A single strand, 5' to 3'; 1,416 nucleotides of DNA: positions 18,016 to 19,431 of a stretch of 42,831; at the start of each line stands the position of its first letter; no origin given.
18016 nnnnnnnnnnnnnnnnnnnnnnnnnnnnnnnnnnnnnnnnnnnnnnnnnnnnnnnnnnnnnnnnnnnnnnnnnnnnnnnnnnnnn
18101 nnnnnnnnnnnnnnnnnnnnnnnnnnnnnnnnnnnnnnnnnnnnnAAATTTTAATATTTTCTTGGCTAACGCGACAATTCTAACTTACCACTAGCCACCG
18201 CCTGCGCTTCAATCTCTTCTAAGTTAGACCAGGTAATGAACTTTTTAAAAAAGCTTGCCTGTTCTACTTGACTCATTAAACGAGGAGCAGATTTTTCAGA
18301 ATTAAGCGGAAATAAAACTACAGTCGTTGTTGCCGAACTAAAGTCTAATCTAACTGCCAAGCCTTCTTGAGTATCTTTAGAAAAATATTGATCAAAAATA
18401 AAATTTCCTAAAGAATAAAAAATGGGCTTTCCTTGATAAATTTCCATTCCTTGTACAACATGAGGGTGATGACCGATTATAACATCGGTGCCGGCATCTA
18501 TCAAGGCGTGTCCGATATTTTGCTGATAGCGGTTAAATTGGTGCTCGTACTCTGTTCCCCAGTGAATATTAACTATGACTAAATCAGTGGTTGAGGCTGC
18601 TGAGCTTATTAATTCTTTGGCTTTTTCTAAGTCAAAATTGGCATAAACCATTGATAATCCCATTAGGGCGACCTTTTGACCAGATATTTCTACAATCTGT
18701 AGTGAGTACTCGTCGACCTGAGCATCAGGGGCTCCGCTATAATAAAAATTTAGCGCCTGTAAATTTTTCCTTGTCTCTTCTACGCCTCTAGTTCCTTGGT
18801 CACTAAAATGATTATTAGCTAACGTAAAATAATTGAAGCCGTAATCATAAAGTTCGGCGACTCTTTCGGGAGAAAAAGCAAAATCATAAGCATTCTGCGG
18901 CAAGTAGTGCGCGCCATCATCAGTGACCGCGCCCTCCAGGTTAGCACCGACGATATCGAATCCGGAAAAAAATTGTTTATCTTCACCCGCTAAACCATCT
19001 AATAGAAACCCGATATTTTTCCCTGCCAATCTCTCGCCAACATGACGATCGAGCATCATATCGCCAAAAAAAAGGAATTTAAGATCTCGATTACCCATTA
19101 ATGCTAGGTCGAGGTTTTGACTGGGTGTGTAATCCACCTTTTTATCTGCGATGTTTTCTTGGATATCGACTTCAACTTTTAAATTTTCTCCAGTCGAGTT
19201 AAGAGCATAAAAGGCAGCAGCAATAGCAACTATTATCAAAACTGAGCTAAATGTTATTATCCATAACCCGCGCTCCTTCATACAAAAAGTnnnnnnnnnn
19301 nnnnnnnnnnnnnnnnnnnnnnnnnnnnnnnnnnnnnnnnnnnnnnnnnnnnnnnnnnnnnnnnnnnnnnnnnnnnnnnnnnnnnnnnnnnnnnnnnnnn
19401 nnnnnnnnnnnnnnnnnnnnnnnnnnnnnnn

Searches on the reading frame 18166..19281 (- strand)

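Call 10: search_protein_families(library=pfam, proteins=[window:18166-19281:-], max_evalue=0.0001)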
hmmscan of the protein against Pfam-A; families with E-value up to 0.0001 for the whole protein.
window:18166-19281:- (371 aa): 1 family
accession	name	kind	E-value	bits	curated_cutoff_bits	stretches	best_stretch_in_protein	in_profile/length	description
PF09587.15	PGA_cap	-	2.3e-58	198.1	27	1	69-298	2-255/255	Bacterial capsule synthesis protein PGA_cap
